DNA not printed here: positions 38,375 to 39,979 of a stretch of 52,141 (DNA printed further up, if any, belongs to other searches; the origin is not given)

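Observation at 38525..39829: XRE helix-turn-helix fused to a catalytically degenerate GalU-like nucleotidyltransferase domain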

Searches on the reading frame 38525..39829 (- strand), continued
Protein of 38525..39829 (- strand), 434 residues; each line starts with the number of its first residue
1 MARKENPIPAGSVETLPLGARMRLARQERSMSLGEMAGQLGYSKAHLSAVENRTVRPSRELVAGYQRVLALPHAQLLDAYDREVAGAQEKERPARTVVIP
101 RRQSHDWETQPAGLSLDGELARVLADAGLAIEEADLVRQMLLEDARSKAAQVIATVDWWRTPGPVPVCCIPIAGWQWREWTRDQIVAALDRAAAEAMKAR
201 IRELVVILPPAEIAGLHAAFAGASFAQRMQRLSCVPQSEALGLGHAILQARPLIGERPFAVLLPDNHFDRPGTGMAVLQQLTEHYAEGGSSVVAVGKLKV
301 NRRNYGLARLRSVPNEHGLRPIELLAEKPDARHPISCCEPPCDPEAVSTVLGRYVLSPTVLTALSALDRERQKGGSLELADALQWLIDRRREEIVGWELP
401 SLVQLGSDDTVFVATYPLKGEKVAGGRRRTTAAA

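Call 21: find_encoding_contigs(protein=P0029, flank=10000, max_places=2)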
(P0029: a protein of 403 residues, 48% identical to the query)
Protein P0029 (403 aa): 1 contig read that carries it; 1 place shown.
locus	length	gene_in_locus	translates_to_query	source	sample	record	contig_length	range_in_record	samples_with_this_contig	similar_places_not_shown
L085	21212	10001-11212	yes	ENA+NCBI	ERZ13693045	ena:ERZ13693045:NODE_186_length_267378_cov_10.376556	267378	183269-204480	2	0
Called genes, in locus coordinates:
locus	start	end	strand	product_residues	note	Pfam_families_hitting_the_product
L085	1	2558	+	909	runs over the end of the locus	PF00515:TPR_1 (faint), PF13424:TPR_12 (faint), PF12770:CHAT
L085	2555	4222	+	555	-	PF00082:Peptidase_S8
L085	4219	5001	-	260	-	PF00106:adh_short, PF08659:KR, PF13561:adh_short_C2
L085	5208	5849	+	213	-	PF01865:PhoU_div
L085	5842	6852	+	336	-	PF01384:PHO4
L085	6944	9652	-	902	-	PF01326:PPDK_N, PF00391:PEP-utilizers, PF02896:PEP-utilizers_C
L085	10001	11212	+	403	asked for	PF01381:HTH_3, PF12844:HTH_19 (faint), PF13560:HTH_31, PF00483:NTP_transferase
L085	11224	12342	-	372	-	PF01321:Creatinase_N, PF00557:Peptidase_M24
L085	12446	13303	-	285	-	PF02900:LigB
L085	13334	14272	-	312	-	PF00296:Bac_luciferase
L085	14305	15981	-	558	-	PF01268:FTHFS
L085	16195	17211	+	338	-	PF04166:PdxA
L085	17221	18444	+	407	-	PF07005:SBD_N, PF17042:NBD_C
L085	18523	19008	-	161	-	PF01047:MarR, PF12802:MarR_2, PF13463:HTH_27 (weak)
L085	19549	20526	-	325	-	PF00296:Bac_luciferase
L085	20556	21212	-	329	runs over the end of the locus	PF01073:3Beta_HSD, PF01370:Epimerase, PF04321:RmlD_sub_bind, PF05368:NmrA, PF07993:NAD_binding_4 (faint), PF13460:NAD_binding_10, PF16363:GDP_Man_Dehyd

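Call 22: find_encoding_contigs(protein=P0028, flank=10000, max_places=2)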
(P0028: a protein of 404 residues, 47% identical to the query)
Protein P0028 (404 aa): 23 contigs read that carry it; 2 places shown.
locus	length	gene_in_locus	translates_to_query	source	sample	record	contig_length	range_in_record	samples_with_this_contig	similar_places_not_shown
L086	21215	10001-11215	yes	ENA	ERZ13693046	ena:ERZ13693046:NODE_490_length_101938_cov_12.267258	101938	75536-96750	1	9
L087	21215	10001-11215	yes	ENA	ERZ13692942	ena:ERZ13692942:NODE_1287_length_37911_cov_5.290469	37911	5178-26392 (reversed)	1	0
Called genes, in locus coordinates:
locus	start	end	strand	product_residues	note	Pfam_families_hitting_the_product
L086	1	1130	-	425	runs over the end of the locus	PF00155:Aminotran_1_2 (weak), PF01041:DegT_DnrJ_EryC1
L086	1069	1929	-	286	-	PF01553:Acyltransferase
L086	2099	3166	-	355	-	PF00005:ABC_tran, PF13304:AAA_21 (faint), PF17912:OB_MalK, PF08402:TOBE_2, PF03459:TOBE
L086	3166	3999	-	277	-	PF00528:BPD_transp_1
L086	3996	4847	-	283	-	PF00528:BPD_transp_1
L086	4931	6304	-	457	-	PF01547:SBP_bac_1, PF13416:SBP_bac_8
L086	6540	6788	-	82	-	PF09939:DUF2171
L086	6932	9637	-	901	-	PF01326:PPDK_N, PF00391:PEP-utilizers, PF02896:PEP-utilizers_C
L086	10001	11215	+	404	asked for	PF01381:HTH_3, PF12844:HTH_19 (weak), PF13560:HTH_31, PF00483:NTP_transferase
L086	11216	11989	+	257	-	PF18015:Acetyltransf_19, PF00583:Acetyltransf_1 (weak)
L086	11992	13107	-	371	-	PF01321:Creatinase_N (weak), PF00557:Peptidase_M24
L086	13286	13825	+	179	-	PF00535:Glycos_transf_2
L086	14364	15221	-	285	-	PF02900:LigB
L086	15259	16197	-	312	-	PF00296:Bac_luciferase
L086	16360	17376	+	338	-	PF04166:PdxA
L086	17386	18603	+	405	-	PF07005:SBD_N, PF17042:NBD_C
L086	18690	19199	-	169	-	PF12802:MarR_2, PF01047:MarR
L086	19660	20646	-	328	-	PF00296:Bac_luciferase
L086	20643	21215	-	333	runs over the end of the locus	PF01073:3Beta_HSD, PF01370:Epimerase, PF04321:RmlD_sub_bind, PF05368:NmrA, PF13460:NAD_binding_10, PF16363:GDP_Man_Dehyd, PF07993:NAD_binding_4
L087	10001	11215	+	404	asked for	PF01381:HTH_3, PF12844:HTH_19 (weak), PF13560:HTH_31, PF00483:NTP_transferase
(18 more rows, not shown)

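Call 23: find_encoding_contigs(protein=P0019, flank=10000, max_places=2)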
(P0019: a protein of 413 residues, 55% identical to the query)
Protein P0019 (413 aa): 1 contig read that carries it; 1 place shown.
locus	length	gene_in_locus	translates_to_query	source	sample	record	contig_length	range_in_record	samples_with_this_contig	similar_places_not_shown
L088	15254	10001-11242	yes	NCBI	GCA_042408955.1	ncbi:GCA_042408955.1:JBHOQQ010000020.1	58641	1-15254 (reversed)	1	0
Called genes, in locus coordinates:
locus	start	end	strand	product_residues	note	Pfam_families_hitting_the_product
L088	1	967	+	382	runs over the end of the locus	PF02397:Bac_transf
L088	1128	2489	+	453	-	PF01210:NAD_Gly3P_dh_N (weak), PF03446:NAD_binding_2, PF03721:UDPG_MGDP_dh_N, PF00984:UDPG_MGDP_dh, PF03720:UDPG_MGDP_dh_C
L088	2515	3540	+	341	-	PF01073:3Beta_HSD, PF01370:Epimerase, PF02719:Polysacc_synt_2, PF04321:RmlD_sub_bind (weak), PF16363:GDP_Man_Dehyd, PF07993:NAD_binding_4 (weak)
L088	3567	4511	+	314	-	PF01073:3Beta_HSD, PF01370:Epimerase, PF02719:Polysacc_synt_2, PF04321:RmlD_sub_bind, PF05368:NmrA, PF07993:NAD_binding_4, PF13460:NAD_binding_10, PF16363:GDP_Man_Dehyd, +1 more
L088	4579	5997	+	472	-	PF03721:UDPG_MGDP_dh_N, PF00984:UDPG_MGDP_dh, PF03720:UDPG_MGDP_dh_C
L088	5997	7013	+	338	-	PF01073:3Beta_HSD, PF01370:Epimerase, PF02719:Polysacc_synt_2, PF04321:RmlD_sub_bind, PF16363:GDP_Man_Dehyd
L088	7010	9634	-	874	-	PF01326:PPDK_N, PF00391:PEP-utilizers, PF02896:PEP-utilizers_C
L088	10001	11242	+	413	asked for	PF01381:HTH_3 (weak), PF13560:HTH_31, PF00483:NTP_transferase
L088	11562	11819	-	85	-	-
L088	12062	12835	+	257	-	PF00106:adh_short, PF08659:KR, PF13561:adh_short_C2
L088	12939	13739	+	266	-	PF05175:MTS (weak), PF01209:Ubie_methyltran, PF07021:MetW (weak), PF13489:Methyltransf_23, PF13847:Methyltransf_31, PF08241:Methyltransf_11, PF08242:Methyltransf_12, PF13649:Methyltransf_25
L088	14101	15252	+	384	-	?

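Call 24: find_encoding_contigs(protein=P0003, flank=10000, max_places=2)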
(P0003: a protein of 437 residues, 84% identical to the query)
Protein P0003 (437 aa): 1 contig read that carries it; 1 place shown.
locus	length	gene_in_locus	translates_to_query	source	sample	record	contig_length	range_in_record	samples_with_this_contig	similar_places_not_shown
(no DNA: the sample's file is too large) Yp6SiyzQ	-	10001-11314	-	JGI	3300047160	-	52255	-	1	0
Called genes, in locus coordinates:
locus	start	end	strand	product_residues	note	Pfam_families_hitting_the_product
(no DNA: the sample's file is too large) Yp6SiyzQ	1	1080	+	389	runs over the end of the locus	PF02397:Bac_transf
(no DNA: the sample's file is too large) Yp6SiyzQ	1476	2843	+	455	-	PF03446:NAD_binding_2 (weak), PF03721:UDPG_MGDP_dh_N, PF00984:UDPG_MGDP_dh, PF03720:UDPG_MGDP_dh_C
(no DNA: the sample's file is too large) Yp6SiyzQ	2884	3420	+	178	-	-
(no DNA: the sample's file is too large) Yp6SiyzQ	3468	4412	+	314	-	PF01073:3Beta_HSD, PF01370:Epimerase, PF02719:Polysacc_synt_2, PF04321:RmlD_sub_bind, PF05368:NmrA, PF07993:NAD_binding_4, PF13460:NAD_binding_10, PF16363:GDP_Man_Dehyd, +2 more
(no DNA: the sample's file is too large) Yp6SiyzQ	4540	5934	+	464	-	PF03721:UDPG_MGDP_dh_N, PF00984:UDPG_MGDP_dh, PF03720:UDPG_MGDP_dh_C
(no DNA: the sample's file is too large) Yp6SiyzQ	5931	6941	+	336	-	PF01073:3Beta_HSD, PF01370:Epimerase, PF02719:Polysacc_synt_2, PF04321:RmlD_sub_bind, PF16363:GDP_Man_Dehyd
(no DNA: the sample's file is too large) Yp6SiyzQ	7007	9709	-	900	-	PF01326:PPDK_N, PF00391:PEP-utilizers, PF02896:PEP-utilizers_C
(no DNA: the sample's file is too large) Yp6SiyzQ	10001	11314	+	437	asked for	PF13560:HTH_31 (weak)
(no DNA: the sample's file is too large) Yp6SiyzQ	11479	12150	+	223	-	PF05685:Uma2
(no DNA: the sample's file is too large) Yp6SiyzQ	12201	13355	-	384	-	PF01011:PQQ (faint), PF13360:PQQ_2, PF25293:Beta-prop_EMC1_N (faint), PF13570:Beta-prop_ACSF4, PF13360:PQQ_2, PF25292:Beta-prop_CGLA (faint), PF13570:Beta-prop_ACSF4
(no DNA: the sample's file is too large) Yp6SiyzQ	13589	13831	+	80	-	-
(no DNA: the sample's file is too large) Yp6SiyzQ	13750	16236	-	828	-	PF01011:PQQ (faint), PF13570:Beta-prop_ACSF4 (weak), PF25293:Beta-prop_EMC1_N (faint), PF13360:PQQ_2, PF13570:Beta-prop_ACSF4, PF23754:Beta-prop_IP5PC_F (faint), PF01436:NHL (faint), PF13360:PQQ_2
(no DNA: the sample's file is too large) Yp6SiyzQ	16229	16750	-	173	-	PF04542:Sigma70_r2, PF08281:Sigma70_r4_2 (weak), PF13384:HTH_23 (faint)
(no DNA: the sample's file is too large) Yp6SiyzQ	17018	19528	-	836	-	PF01011:PQQ (faint), PF13360:PQQ_2, PF01436:NHL (faint), PF13570:Beta-prop_ACSF4, PF13360:PQQ_2, PF13360:PQQ_2, PF13570:Beta-prop_ACSF4 (weak), PF08450:SGL (weak), +3 more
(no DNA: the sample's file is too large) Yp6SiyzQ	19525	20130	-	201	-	PF04542:Sigma70_r2, PF08281:Sigma70_r4_2, PF04545:Sigma70_r4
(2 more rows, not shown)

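Call 25: find_encoding_contigs(protein=P0046, flank=10000, max_places=2)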
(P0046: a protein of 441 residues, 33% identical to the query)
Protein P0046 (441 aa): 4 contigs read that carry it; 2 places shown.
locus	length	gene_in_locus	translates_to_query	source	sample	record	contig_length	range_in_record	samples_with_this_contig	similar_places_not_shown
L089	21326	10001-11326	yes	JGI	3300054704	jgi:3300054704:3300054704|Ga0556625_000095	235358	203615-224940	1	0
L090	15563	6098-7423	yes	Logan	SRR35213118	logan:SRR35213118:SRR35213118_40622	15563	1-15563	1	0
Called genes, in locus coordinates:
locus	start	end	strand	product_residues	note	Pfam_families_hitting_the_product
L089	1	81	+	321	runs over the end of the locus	PF00892:EamA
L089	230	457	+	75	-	-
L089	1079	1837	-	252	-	-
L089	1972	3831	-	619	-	PF00664:ABC_membrane, PF00005:ABC_tran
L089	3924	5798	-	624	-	PF00664:ABC_membrane, PF00005:ABC_tran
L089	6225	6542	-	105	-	PF06803:DUF1232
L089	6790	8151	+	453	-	PF25371:DUF7884 (weak), PF02353:CMAS, PF01728:FtsJ (faint), PF13489:Methyltransf_23, PF08241:Methyltransf_11, PF08242:Methyltransf_12, PF13649:Methyltransf_25, PF13847:Methyltransf_31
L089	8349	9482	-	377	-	PF01950:FBPase_3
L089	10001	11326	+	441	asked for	PF01381:HTH_3 (weak), PF13560:HTH_31, PF00483:NTP_transferase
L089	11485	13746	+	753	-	PF05226:CHASE2, PF00211:Guanylate_cyc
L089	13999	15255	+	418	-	PF00579:tRNA-synt_1b, PF22421:SYY_C-terminal (weak), PF01479:S4 (weak)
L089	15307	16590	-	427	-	PF01546:Peptidase_M20, PF07687:M20_dimer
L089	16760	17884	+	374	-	PF01381:HTH_3, PF13560:HTH_31, PF03466:LysR_substrate (weak), PF12727:PBP_like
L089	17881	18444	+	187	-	PF13531:SBP_bac_11, PF01547:SBP_bac_1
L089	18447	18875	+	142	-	PF00528:BPD_transp_1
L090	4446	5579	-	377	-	PF01950:FBPase_3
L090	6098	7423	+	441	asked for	PF01381:HTH_3 (weak), PF13560:HTH_31, PF00483:NTP_transferase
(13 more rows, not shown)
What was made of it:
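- Supporting analogy: the distant clade P0046 is divergent from another gluconeogenic gene, FBP aldolase/phosphatase (PF01950) (call 25).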

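Call 27: predict_structure(alignment_id=A2)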
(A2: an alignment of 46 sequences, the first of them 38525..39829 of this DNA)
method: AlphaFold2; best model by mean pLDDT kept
length: 434 residues; sequences in the alignment: 46
mean_pLDDT: 79.5   pTM: 0.62
mean pLDDT of the five models: 79.5, 79.5, 78.4, 78.1, 76.5
residues with pLDDT >= 90: 179; 70-90: 165; 50-70: 23; < 50: 67
segments of 3 or more residues with pLDDT < 50: 1-3, 89-113, 269-272, 402-434
pLDDT, mean of each block of 10 residues (from residue 1): 62 86 92 93 91 90 94 86 72 33 32 67 85 85 89 80 94 86 89 90 94 87 72 91 94 97 72 70 94 80 75 89 90 79 82 95 96 92 96 89 39 33 38 30
secondary structure, 60 per line:
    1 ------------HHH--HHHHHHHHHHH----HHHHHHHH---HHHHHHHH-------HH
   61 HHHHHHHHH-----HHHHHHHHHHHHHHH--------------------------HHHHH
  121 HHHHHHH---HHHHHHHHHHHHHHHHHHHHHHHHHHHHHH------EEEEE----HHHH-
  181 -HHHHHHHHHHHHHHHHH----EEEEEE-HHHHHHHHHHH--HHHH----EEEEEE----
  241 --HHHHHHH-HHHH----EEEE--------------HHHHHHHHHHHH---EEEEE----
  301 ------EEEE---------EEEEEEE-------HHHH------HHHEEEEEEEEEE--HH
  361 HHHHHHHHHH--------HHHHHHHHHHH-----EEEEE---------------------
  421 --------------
elements in order: H18-28 H33-40 H44-51 H59-69 H75-89 H116-127 H131-160 E167-171 H176-179 H182-198 E203-208 H210-220 H223-226 E231-236 H243-249 H251-254 E259-262 H277-288 E292-296 E307-310 E320-326 H334-337 E347-356 H359-370 H379-389 E395-399
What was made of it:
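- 39605..39778 (-): XRE-type helix-turn-helix DNA-binding domain (res 18-75). AF2 helices 18-89 with pLDDT about 90 (call 27).
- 39491..39565 (-): Disordered, poorly conserved linker (res 89-113). AF2 pLDDT below 50 over 89-113 (call 27).
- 39350..39484 (-): Conserved two-helix module preceding the sensor domain (res 116-160). It is not present in GalU. Its role is unknown, possibly dimerisation or signal relay. AF2 helices 116-127 and 131-160, pLDDT 80-89 (call 27).
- On XRE-family HTH regulators (Pfam HTH_31/HTH_3): Five-helix bundle in the AF2 model with pLDDT about 90 (call 27).
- Checked: The 'linker' is about 25 disordered residues plus a confident two-helix module at 116-160 (call 27).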

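Call 28: find_encoding_contigs(protein=P0051, flank=8000, max_places=2)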
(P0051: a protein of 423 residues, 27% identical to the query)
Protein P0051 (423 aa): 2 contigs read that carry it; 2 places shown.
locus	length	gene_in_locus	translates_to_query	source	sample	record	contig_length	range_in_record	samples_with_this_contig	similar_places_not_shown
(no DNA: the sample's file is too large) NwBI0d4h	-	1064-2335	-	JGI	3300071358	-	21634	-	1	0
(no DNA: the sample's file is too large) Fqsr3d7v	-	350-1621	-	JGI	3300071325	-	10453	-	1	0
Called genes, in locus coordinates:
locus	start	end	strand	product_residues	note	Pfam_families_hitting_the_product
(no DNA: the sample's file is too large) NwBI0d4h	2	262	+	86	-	?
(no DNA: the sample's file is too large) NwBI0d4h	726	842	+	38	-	-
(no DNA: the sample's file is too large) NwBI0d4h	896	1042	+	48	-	-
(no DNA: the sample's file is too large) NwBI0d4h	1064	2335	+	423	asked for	PF12844:HTH_19 (weak), PF13560:HTH_31, PF01381:HTH_3, PF13443:HTH_26 (faint), PF00483:NTP_transferase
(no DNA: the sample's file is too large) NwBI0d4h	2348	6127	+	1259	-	PF01590:GAF, PF01590:GAF, PF01590:GAF, PF13185:GAF_2, PF01590:GAF, PF13185:GAF_2, PF13492:GAF_3, PF01590:GAF, +5 more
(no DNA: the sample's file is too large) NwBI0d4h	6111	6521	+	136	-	PF00072:Response_reg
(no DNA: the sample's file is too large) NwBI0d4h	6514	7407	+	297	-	PF02518:HATPase_c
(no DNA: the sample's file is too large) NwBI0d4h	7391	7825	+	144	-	PF00072:Response_reg (faint)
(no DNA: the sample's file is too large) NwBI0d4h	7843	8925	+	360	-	PF18929:DUF5678 (faint)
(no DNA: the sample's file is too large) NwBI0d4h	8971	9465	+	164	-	-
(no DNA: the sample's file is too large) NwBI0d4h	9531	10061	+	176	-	-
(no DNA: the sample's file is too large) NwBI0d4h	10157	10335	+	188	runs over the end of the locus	PF03130:HEAT_PBS (faint), PF13646:HEAT_2, PF02985:HEAT (faint)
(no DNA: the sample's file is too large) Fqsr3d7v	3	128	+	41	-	?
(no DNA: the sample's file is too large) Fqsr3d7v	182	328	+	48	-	-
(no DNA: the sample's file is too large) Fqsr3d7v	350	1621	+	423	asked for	PF12844:HTH_19 (weak), PF13560:HTH_31, PF01381:HTH_3, PF13443:HTH_26 (faint), PF00483:NTP_transferase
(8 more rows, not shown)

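Call 29: find_encoding_contigs(protein=P0045, flank=8000, max_places=2)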
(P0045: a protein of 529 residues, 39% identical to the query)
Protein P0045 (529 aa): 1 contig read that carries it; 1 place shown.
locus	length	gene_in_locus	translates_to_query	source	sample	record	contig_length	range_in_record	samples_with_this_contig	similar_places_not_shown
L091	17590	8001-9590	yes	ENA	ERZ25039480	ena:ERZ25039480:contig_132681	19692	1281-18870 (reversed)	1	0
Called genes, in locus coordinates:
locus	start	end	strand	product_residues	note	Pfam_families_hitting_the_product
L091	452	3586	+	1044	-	PF13191:AAA_16 (faint), PF13481:AAA_25 (faint), PF01656:CbiA (weak), PF10609:ParA (weak)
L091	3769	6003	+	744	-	-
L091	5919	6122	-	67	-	-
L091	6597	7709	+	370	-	-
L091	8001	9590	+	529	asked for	PF01381:HTH_3 (weak), PF12844:HTH_19 (weak), PF13413:HTH_25 (weak), PF13560:HTH_31, PF02985:HEAT (faint), PF00483:NTP_transferase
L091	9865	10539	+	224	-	PF02985:HEAT (faint), PF13646:HEAT_2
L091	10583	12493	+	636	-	-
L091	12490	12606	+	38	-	-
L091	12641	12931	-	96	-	-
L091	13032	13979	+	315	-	PF13565:HTH_32 (weak)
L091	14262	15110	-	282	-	-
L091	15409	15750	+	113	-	-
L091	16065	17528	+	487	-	PF00487:FA_desaturase, PF00355:Rieske, PF13806:Rieske_2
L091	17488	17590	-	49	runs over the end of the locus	-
